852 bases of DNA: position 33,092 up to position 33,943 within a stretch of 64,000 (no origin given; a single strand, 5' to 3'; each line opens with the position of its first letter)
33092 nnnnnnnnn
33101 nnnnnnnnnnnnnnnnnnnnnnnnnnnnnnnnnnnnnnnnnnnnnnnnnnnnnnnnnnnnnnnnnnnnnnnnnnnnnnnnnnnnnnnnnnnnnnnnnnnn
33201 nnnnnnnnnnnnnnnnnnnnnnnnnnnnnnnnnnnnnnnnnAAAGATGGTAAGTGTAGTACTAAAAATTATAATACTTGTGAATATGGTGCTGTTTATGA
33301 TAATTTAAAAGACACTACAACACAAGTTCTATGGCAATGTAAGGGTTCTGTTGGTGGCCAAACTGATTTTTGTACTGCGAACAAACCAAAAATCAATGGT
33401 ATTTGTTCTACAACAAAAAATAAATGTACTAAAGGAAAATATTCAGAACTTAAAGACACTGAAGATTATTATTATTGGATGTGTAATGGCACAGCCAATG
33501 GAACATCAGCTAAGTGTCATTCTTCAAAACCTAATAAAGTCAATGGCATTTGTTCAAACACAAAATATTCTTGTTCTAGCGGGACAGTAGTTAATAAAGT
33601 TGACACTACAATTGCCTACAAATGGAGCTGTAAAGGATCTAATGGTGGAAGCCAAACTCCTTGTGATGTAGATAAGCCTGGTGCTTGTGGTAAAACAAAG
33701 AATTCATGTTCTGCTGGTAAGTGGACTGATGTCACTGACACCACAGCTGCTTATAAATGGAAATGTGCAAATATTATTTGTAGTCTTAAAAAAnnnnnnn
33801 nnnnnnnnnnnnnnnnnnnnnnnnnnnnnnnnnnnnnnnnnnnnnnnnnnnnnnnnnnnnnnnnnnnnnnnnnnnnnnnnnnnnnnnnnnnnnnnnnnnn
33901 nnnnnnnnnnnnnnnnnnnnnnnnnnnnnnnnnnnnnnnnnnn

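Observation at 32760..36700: Tandem four-gene family of secreted cysteine-rich proteins with a shared N-terminal export/anchor module and hypervariable, mosaic C-terminal repeats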

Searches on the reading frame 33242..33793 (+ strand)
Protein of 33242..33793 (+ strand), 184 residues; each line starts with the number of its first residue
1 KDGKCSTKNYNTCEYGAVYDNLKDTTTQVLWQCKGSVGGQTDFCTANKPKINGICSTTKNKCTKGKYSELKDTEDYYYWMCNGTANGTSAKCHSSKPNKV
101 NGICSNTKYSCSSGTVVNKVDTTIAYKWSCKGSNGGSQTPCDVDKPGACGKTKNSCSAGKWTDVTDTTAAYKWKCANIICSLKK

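Call 61: predict_structure(alignment_id=A4)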
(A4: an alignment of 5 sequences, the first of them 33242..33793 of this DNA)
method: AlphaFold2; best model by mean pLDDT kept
length: 184 residues; sequences in the alignment: 5
mean_pLDDT: 83.7   pTM: 0.44
mean pLDDT of the five models: 83.7, 68.4, 67.5, 64.4, 61.3
residues with pLDDT >= 90: 60; 70-90: 103; 50-70: 21; < 50: 0
segments of 3 or more residues with pLDDT < 50: none
pLDDT, mean of each block of 10 residues (from residue 1): 72 78 80 72 80 90 93 89 87 82 90 93 92 83 91 85 69 85 73
secondary structure, 60 per line:
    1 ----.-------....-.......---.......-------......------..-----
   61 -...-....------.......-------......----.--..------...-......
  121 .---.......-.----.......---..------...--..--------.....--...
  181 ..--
elements in order: E18-24 E28-34 E42-47 E62-64 E66-69 E76-82 E90-95 E111-113 E115-121 E125-131 E138-144 E156-158 E171-175 E178-182

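Call 64: fold_search(model_id=the predicted structure, library=pdb)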
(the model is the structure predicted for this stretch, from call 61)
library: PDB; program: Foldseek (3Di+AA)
matches with E <= 10: 335; with E <= 0.001: 0
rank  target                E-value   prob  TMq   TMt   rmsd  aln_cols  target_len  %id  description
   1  6ya0_C                3.6e-01  0.10  0.16  0.16  23.3       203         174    8  Crystal structure of TSWV glycoprotein N ectodomain (Trypsin treated) (released 2020-09-30)
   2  3ggr_C                3.7e-01  0.08  0.13  0.10  25.7       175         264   11  Crystal Structure of the Human Rad9-Hus1-Rad1 complex (released 2009-06-16)
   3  7m5n_B                4.1e-01  0.13  0.16  0.12  27.5       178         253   11  PCNA bound to peptide mimetic with linker (released 2021-08-11)
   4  2yd6                  4.8e-01  0.07  0.14  0.13  21.1       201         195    8  Crystal structure of the N-terminal Ig1-2 module of Human Receptor Protein Tyrosine Phosphatase Delta (released 2011-04-13)
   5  1yby_A                4.8e-01  0.06  0.12  0.12  19.9       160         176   14  Conserved hypothetical protein Cth-95 from Clostridium thermocellum (released 2005-02-01)
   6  6y9m_D                5.3e-01  0.12  0.17  0.16  23.8       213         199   13  Crystal structure of TSWV glycoprotein N ectodomain (sGn) (released 2020-09-30)
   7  7e7v_A                5.6e-01  0.06  0.13  0.10  29.4       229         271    9  Crystal structure of RSL mutant in complex with sugar Ligand (released 2021-04-14)
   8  5y32_A                5.9e-01  0.06  0.12  0.11  20.1       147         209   10  Crystal structure of PTP delta Ig1-Ig2 in complex with IL1RAPL1 (released 2017-08-16)
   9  6y9m_C                6.9e-01  0.10  0.17  0.16  23.7       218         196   12  Crystal structure of TSWV glycoprotein N ectodomain (sGn) (released 2020-09-30)
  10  3pxh                  7.2e-01  0.08  0.16  0.15  21.4       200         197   10  Tandem Ig domains of tyrosine phosphatase LAR (released 2011-03-23)
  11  3b43                  8.0e-01  0.06  0.15  0.08  15.4       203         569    7  I-band fragment I65-I70 from titin (released 2008-01-22)
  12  2luu_MODEL_1_A        9.3e-01  0.08  0.16  0.22  20.4       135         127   12  NMR solution structure of midkine-b, mdkb (released 2013-05-01)
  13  3lcy_A                9.3e-01  0.05  0.15  0.14  14.5       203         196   10  Titin Ig tandem domains A164-A165 (released 2011-05-25)
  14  6y9l_B                9.8e-01  0.08  0.17  0.16  24.6       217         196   13  Crystal structure of TSWV glycoprotein N ectodomain (sGn) (released 2020-09-30)
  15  2ft9                  1.1e+00  0.16  0.15  0.22  16.3        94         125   14  Crystal structure of axolotl (Ambystoma mexicanum) liver bile acid-binding protein bound to cholic acid (released 2006-04-11)
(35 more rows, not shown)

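Call 77: fold_search(model_id=the predicted structure, library=viral)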
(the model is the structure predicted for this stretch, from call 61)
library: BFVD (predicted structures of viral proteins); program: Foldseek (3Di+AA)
matches with E <= 10: 528; with E <= 0.001: 0
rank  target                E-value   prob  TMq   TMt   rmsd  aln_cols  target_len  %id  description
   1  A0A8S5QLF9            3.0e-02  0.60  0.23  0.08  19.5       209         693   12  S-layer homology domain (Fragment) [Podoviridae sp. ctdRZ1]
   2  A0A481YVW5            9.7e-02  0.16  0.13  0.06  26.4       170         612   10  Uncharacterized protein [Marseillevirus LCMAC103]
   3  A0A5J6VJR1            1.5e-01  0.16  0.18  0.05  44.4       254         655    6  Collagen triple helix repeat containing protein [Megaviridae environmental sample]
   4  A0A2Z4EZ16            2.2e-01  0.15  0.15  0.12  18.6       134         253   14  (no name in the UniProt tables at hand)
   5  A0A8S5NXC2            2.3e-01  0.16  0.17  0.11  22.9       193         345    8  Minor structural protein [Siphoviridae sp. ctVzN31]
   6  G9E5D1                4.0e-01  0.25  0.19  0.19  23.2       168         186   10  (no name in the UniProt tables at hand)
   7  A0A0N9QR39            4.0e-01  0.16  0.16  0.22  22.4       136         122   10  Sortilin N-terminal domain-containing protein [Chrysochromulina ericina virus CeV-01B]
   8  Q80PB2                4.0e-01  0.13  0.20  0.12  14.4       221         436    8  Orf1 (Fragment) [Spodoptera litura multicapsid nucleopolyhedrovirus]
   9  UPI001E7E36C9         4.7e-01  0.11  0.14  0.11  18.1       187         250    6  (no name look-up for this kind of identifier)
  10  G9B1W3                4.9e-01  0.10  0.13  0.17  27.9       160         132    6  Gp212 [Bacillus phage W.Ph.]
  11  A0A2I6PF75            4.9e-01  0.05  0.15  0.07  17.4       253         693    9  Long tail fiber protein Gp37 [Proteus phage phiP4-3]
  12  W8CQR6                5.2e-01  0.30  0.16  0.21  16.0        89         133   15  (no name in the UniProt tables at hand)
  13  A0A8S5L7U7            5.5e-01  0.05  0.14  0.05  16.2       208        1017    7  Uncharacterized protein [CrAss-like virus sp. ctt4r3]
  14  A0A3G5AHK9            5.7e-01  0.08  0.15  0.05  28.2       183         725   10  Uncharacterized protein [Sylvanvirus sp.]
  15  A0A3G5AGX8            5.7e-01  0.07  0.15  0.07  23.3       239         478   11  Uncharacterized protein [Solumvirus sp.]
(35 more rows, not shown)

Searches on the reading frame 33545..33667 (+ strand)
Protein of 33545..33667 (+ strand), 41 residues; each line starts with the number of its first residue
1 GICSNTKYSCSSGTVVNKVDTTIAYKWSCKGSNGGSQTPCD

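Call 27: search_protein_representatives(alignment_id=A1)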
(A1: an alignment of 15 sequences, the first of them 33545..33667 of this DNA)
Query: 15 sequences, 41 profile positions. Proteins with E-value up to 0.001 (for the whole library): 926; up to 1e-10: 311; up to 1e-30: 60. The best 150 are listed.
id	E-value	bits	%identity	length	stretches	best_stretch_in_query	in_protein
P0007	4.8e-216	715.0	-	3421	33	1-41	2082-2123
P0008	9.9e-197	653.2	-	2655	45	1-40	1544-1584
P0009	1.7e-149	502.0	-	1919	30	1-41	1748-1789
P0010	1.1e-120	409.7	-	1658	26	1-38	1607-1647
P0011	2.5e-112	383.1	-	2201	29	2-41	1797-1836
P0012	6.7e-106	362.5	-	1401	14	1-40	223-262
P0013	1.3e-95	329.6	-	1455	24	1-40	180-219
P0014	1.0e-83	291.4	-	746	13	1-41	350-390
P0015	3.9e-83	289.6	-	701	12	1-41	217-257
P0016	7.0e-82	285.6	-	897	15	1-41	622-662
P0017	6.3e-81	282.5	-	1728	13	1-41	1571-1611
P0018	1.1e-80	281.7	-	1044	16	1-41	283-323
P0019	6.3e-68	240.9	-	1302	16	1-41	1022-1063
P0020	2.8e-66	235.7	-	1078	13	1-38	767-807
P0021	3.0e-64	229.2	-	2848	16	5-40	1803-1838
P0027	6.8e-52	189.6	-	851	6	1-40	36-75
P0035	7.2e-46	170.3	-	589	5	1-41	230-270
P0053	5.8e-35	135.4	-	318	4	1-40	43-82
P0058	2.3e-32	127.1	-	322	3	1-41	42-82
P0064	1.7e-30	121.2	-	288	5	1-41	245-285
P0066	3.1e-30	120.3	-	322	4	1-40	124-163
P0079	5.4e-28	113.1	-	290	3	1-41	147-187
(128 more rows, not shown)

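Call 29: search_protein_families(library=pfam, proteins=[P0058, P0035, P0015, P0079, P0012, P0027, P0053], max_evalue=0.1)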
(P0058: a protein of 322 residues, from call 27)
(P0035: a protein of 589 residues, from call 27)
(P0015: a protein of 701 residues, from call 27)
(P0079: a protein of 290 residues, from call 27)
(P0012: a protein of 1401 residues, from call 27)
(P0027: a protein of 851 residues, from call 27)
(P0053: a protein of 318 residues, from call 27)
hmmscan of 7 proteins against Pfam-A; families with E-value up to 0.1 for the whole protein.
P0058 (322 aa): 1 family
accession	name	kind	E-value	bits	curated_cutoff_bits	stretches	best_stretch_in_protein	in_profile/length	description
PF16820.11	PKD_3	-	0.021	15.1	26.3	0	55-79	26-48/68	PKD-like domain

P0035 (589 aa): 0 families

P0015 (701 aa): 0 families

P0079 (290 aa): 0 families

P0012 (1401 aa): 5 families
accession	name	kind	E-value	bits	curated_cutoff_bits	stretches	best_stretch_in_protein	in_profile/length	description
PF25390.1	WD40_RLD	-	1.4e-58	199.5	150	2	874-1017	198-345/363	RCC1-like domain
PF13540.12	RCC1_2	-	1.7e-45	152.1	22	6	1098-1127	1-30/30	Regulator of chromosome condensation (RCC1) repeat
PF00415.24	RCC1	-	1.9e-41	140.8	21.7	5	942-986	4-50/50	Regulator of chromosome condensation (RCC1) repeat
PF25384.1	Alsin_RLD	-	0.00055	19.8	100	0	1096-1155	275-332/405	Alsin RCC1-like domain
PF00041.27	fn3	-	0.00057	20.5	25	1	786-859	16-79/84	Fibronectin type III domain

P0027 (851 aa): 6 families
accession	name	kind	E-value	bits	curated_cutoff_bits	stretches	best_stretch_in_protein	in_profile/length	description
PF00560.39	LRR_1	-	8.3e-22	73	20.6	2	744-766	1-23/23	Leucine Rich Repeat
PF12799.13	LRR_4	-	4.5e-15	55.8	27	2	744-779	2-35/44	Leucine Rich repeats (2 copies)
PF13855.12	LRR_8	-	2.8e-14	53.1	27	2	788-826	22-60/61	Leucine rich repeat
PF23598.1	LRR_14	-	2.7e-08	33.4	40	1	709-805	60-153/353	Leucine-rich repeat region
PF13516.12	LRR_6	-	0.00014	22.1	23.4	0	791-806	3-18/24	Leucine Rich repeat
PF00082.27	Peptidase_S8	-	0.0021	17.9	21.8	1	458-577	145-273/288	Subtilase family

P0053 (318 aa): 1 family
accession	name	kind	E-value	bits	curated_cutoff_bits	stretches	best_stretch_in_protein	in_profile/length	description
PF12168.13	DNA_pol3_tau_4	-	0.032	15.1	25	0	59-71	52-64/82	DNA polymerase III subunits tau domain IV DnaB-binding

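Call 30: search_protein_families(library=ncbifam, proteins=[P0058, P0035, P0015, P0079, P0012, P0027, P0053], max_evalue=0.1)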
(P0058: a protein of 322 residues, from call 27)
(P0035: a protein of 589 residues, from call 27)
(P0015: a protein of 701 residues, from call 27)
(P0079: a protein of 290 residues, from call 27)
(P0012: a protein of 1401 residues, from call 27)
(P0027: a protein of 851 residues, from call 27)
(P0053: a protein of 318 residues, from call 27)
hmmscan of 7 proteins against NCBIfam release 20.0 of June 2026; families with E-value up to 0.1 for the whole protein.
P0058 (322 aa): 1 family
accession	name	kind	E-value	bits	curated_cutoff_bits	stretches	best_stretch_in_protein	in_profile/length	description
NF040810.1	BenC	equivalog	0.022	13.9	430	0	41-61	40-60/333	benzoate 1,2-dioxygenase electron transfer component BenC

P0035 (589 aa): 1 family
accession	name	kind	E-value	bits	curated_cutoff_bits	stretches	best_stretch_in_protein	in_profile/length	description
NF041312.1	Superox_dis_Halo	equivalog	0.0067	16.4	300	0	336-379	54-101/196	superoxide dismutase [Mn]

P0015 (701 aa): 0 families

P0079 (290 aa): 0 families

P0012 (1401 aa): 0 families

P0027 (851 aa): 5 families
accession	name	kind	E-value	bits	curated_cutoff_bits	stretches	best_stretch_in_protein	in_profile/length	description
NF041400.1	XopAE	equivalog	3.8e-15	55.8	600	1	710-851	34-171/478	type III secretion system effector XopAE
NF041381.1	XopAC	subfamily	1.1e-14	54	450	1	709-835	79-203/451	XopAC/AvrAC family type III secretion system effector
NF047464.1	FibnectbindLIC11051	equivalog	9.6e-13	47.5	1000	2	700-802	562-661/685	LIC_11051 family fibronectin-binding protein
NF041351.1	XopL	equivalog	3.7e-05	22.7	500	1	782-822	88-127/497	type III secretion system leucine-rich repeat domain-containing effector XopL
NF058595.1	invert_tail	domain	0.085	13.2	37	0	5-42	58-95/113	lipo-invert putative C-terminal anchoring domain-containing protein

P0053 (318 aa): 1 family
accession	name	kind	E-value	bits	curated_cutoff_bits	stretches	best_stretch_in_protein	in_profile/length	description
NF041908.1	HVO_2922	equivalog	0.00068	19.7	90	0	114-129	7-22/54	HVO_2922 family protein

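Call 40: predict_structure(alignment_id=A1)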
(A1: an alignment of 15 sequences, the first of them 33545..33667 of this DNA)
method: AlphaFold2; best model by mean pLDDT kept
length: 41 residues; sequences in the alignment: 15
mean_pLDDT: 81.5   pTM: 0.49
mean pLDDT of the five models: 81.5, 80.3, 79.1, 62.8, 55.1
residues with pLDDT >= 90: 0; 70-90: 37; 50-70: 4; < 50: 0
segments of 3 or more residues with pLDDT < 50: none
pLDDT, mean of each block of 10 residues (from residue 1): 83 86 85 73 73
secondary structure, 60 per line:
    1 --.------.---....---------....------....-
elements in order: E14-17 E27-30 E37-40

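Call 42: search_solved_structures(query=A1, max_evalue=10, show_alignments=2)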
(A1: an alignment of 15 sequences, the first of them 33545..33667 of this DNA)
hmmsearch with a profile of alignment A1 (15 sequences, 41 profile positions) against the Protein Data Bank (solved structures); distinct sequences matched with E-value up to 10: 0.

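Call 43: search_solved_structures(query=P0058, max_evalue=1)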
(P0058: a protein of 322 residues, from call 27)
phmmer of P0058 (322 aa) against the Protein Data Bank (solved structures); distinct sequences matched with E-value up to 1: 1.
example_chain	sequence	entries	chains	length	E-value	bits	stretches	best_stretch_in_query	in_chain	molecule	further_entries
8fdt_B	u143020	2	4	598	0.49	12.6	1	112-143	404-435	Platelet-activating factor acetylhydrolase IB subunit beta | Platelet-activating factor acetylhydrolase IB subunit beta,Platelet-activating factor acet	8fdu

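Call 44: list_cluster_members(proteins=[P0007, P0012, P0015, P0027, P0035, P0058, P0053, P0079, P0064, P0066])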
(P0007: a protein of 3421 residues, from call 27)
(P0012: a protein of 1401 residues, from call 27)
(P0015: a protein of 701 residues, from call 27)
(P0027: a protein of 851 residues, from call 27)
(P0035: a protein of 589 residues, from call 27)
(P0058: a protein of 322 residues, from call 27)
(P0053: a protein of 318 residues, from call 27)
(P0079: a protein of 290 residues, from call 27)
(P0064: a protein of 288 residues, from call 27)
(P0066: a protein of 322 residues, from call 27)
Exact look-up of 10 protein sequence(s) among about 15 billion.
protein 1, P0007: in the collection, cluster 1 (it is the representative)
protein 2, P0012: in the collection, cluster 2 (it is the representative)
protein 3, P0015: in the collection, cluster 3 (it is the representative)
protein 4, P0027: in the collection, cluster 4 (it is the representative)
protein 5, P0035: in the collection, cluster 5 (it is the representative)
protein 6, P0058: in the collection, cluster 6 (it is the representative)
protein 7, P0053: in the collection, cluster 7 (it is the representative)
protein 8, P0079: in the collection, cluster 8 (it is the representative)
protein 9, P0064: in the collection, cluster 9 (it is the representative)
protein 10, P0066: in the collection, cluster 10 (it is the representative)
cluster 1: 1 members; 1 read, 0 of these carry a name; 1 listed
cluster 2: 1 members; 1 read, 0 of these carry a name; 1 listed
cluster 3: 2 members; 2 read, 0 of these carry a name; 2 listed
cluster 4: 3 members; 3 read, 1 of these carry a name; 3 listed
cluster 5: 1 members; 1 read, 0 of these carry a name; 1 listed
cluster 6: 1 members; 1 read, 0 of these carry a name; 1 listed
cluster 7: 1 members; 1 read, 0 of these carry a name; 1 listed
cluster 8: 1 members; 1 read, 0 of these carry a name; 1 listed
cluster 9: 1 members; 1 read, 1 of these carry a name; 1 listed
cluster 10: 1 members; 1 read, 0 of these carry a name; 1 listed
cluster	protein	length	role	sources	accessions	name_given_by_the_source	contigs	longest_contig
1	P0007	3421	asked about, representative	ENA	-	-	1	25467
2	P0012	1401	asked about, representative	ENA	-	-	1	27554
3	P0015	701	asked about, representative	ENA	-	-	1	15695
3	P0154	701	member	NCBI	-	-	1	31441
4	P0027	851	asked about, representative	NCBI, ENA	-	-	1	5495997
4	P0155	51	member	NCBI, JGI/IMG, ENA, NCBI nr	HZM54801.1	MAG TPA: hypothetical protein VFC03_07215 [Acidimicrobiales bacterium] | hypothetical protein [Acidimicrobiales bacterium]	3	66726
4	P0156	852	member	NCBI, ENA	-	-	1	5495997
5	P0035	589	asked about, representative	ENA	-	-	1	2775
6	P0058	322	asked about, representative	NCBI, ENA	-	-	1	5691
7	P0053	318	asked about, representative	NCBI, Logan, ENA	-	-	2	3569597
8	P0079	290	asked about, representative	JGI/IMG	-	-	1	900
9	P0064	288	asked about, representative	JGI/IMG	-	hypothetical protein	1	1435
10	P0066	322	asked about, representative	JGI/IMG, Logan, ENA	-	-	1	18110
